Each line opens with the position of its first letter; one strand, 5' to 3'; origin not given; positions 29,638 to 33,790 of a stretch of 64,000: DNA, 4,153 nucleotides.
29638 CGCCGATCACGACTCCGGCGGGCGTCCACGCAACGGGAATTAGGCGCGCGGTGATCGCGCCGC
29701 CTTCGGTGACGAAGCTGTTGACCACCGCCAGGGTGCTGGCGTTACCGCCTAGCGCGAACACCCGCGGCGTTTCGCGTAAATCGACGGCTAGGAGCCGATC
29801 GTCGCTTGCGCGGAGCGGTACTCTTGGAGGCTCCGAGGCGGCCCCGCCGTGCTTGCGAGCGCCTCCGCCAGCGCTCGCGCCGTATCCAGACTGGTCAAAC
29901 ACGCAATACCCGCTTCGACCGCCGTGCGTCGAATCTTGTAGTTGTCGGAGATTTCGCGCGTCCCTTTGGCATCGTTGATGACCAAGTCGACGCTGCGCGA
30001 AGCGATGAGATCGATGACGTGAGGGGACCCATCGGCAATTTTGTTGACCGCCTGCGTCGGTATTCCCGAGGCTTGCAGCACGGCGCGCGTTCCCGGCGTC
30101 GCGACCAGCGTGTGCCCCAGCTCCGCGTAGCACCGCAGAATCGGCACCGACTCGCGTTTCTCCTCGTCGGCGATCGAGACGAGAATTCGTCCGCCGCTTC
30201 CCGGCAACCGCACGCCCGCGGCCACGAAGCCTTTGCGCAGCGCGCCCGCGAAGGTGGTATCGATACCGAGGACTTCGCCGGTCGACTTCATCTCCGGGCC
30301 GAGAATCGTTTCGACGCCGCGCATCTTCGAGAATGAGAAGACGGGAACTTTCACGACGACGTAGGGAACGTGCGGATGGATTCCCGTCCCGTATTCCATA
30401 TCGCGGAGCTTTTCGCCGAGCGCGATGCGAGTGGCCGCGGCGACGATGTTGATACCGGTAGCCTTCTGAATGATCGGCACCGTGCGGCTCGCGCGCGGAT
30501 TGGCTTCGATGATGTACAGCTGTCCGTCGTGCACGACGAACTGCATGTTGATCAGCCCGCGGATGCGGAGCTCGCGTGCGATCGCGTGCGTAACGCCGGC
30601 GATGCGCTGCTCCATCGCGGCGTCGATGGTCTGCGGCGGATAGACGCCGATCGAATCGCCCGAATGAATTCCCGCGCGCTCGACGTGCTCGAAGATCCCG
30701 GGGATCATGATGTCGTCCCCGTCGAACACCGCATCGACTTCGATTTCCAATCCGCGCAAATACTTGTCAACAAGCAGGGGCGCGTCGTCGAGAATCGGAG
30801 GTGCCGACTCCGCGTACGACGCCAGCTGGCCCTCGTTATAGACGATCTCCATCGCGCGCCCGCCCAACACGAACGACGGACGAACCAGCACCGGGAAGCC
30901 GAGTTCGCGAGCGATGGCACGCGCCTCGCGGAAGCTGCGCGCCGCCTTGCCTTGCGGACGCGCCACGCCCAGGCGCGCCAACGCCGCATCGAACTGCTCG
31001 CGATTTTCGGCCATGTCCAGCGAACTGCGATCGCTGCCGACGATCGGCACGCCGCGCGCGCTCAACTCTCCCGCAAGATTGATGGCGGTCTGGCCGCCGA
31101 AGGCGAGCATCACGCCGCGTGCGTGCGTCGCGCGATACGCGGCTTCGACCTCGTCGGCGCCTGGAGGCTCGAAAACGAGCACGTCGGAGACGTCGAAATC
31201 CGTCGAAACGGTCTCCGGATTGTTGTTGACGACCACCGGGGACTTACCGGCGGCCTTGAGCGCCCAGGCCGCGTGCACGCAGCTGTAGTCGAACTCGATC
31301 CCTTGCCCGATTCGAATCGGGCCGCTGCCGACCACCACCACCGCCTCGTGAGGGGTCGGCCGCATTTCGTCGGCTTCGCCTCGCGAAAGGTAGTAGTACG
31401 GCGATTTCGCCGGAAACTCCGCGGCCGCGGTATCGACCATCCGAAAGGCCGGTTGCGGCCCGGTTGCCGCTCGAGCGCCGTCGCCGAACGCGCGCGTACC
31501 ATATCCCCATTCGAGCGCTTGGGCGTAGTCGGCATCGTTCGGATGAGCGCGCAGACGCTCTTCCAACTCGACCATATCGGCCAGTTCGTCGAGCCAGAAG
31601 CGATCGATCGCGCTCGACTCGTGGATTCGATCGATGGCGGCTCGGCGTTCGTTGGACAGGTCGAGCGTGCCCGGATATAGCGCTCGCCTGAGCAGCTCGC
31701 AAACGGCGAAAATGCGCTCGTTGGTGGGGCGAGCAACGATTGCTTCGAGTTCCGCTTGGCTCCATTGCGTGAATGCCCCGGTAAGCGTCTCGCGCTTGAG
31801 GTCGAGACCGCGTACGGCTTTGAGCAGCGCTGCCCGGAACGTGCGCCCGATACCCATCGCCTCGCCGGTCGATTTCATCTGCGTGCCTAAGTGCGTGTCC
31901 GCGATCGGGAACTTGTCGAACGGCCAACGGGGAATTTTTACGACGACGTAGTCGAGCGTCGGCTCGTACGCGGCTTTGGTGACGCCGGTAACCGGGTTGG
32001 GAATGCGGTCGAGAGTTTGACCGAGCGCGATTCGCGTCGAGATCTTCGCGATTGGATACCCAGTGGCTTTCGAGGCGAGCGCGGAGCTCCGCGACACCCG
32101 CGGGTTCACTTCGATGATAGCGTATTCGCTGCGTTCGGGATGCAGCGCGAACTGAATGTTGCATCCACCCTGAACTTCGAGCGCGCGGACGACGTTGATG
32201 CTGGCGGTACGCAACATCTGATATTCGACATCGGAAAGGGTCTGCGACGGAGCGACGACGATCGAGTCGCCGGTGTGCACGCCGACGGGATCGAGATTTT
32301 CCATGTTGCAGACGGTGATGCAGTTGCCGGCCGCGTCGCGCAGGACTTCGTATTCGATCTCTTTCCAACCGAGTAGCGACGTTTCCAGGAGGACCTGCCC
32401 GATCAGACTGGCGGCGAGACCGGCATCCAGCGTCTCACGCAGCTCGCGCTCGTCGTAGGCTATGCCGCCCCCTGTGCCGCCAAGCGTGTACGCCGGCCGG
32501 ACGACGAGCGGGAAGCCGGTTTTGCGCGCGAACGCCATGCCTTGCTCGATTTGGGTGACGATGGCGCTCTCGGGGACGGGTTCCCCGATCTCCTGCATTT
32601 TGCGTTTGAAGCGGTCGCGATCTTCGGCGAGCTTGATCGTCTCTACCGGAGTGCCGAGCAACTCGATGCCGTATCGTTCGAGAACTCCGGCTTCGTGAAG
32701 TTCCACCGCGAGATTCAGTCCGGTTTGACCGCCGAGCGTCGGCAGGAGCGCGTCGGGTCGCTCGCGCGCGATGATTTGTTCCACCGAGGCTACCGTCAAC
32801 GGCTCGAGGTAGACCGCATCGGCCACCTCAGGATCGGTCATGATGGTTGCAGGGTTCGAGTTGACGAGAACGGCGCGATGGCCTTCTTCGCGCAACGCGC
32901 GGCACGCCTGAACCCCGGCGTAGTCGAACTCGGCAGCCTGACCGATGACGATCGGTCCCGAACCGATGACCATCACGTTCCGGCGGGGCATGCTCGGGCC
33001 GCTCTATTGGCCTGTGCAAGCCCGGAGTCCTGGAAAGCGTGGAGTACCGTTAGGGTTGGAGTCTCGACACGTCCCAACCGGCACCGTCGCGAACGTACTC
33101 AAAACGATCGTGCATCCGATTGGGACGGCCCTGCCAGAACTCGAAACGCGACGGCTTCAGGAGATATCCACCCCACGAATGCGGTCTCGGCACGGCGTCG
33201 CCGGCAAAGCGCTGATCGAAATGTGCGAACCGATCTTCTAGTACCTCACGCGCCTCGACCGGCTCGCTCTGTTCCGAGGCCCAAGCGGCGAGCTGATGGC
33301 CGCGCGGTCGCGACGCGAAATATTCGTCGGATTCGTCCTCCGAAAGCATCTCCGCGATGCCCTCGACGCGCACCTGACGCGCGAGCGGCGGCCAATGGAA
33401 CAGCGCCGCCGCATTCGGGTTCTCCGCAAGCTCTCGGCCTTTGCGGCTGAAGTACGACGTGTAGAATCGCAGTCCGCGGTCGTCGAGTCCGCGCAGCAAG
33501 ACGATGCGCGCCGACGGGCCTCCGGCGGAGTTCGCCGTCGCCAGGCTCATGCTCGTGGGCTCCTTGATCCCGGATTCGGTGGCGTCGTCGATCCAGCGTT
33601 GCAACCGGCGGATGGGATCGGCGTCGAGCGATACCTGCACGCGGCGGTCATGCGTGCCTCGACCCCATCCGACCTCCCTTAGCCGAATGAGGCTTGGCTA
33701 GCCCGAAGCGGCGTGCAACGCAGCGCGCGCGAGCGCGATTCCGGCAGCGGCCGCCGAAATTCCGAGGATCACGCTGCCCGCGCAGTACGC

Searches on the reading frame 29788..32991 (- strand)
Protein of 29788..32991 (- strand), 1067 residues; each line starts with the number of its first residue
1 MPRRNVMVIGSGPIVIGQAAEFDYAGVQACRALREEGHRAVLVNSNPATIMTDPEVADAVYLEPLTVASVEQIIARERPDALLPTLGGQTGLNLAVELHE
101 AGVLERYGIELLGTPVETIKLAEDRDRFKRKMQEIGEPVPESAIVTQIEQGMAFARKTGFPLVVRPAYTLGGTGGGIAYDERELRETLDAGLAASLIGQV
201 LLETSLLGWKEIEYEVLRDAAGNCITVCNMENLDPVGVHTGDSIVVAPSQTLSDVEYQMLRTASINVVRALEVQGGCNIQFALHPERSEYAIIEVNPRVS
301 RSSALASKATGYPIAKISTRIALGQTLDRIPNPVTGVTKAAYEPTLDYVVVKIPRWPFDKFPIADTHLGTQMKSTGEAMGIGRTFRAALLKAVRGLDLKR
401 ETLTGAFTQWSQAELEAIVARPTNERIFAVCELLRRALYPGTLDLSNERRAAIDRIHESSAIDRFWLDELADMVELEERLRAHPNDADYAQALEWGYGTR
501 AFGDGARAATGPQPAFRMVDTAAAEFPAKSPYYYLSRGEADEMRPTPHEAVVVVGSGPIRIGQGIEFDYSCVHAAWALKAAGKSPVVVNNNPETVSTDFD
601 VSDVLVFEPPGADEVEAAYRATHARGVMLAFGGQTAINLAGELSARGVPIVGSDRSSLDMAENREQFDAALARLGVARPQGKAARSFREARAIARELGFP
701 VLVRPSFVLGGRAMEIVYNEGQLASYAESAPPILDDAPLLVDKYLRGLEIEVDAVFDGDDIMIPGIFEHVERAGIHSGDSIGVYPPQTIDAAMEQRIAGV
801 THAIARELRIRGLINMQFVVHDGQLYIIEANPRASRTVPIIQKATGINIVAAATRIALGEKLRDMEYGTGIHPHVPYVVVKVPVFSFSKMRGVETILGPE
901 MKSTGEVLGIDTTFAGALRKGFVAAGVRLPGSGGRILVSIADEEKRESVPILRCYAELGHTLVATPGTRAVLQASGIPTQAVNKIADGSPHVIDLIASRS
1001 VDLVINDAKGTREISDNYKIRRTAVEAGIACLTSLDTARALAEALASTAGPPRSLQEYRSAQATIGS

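Call 8: search_protein_families(library=pfam, proteins=[window:29788-32991:-], max_evalue=0.001)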
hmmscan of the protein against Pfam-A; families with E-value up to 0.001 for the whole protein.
window:29788-32991:- (1067 aa): 10 families
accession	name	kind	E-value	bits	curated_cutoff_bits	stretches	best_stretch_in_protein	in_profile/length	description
PF02786.22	CPSase_L_D2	-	7.9e-115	382.1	19.8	2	124-329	1-210/211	Carbamoyl-phosphate synthase L chain, ATP binding domain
PF25596.1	CPSase_L_D1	-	1.3e-87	290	27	2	4-120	3-117/118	Carbamoyl phosphate synthase preATP-grasp domain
PF02142.27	MGS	-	3.1e-17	62.9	24.1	1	949-1033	3-94/94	MGS-like domain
PF15632.11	ATPgrasp_Ter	-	2.4e-14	53.7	29.1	1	737-861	3-112/131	ATP-grasp in the biosynthetic pathway with Ter operon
PF07478.18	Dala_Dala_lig_C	-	1.1e-13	51.6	24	2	689-832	27-174/204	D-ala D-ala ligase C-terminus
PF02222.28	ATP-grasp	-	1.2e-10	41.8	27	1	671-834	3-163/179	ATP-grasp domain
PF02787.25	CPSase_L_D3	-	9.4e-09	35.6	26.6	1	420-488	4-62/80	Carbamoyl-phosphate synthetase large chain, oligomerisation domain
PF02655.19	ATP-grasp_3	-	8.1e-08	33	23.2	1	697-834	30-157/160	ATP-grasp domain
PF13535.11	ATP-grasp_4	-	0.00014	21.9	27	1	732-834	48-152/160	ATP-grasp domain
PF01071.24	GARS_A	-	0.00016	22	27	0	671-768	10-112/194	Phosphoribosylglycinamide synthetase, ATP-grasp (A) domain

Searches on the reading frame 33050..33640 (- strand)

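Call 61: search_protein_families(library=pfam, proteins=[window:33050-33640:-], max_evalue=0.0001)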
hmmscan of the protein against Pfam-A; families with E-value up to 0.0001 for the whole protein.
window:33050-33640:- (196 aa): 3 families
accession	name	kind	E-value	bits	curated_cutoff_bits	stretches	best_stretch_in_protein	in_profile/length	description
PF01243.27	PNPOx_N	-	7.6e-26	91.3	28.1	1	18-142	2-117/120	Pyridoxamine 5'-phosphate oxidase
PF10590.14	PNP_phzG_C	-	4e-20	71.9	27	1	156-196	1-42/42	Pyridoxine 5'-phosphate oxidase C-terminal dimerisation region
PF12766.13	Pyridox_oxase_2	-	9.9e-07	29.7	26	1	24-98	17-98/100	Pyridoxamine 5'-phosphate oxidase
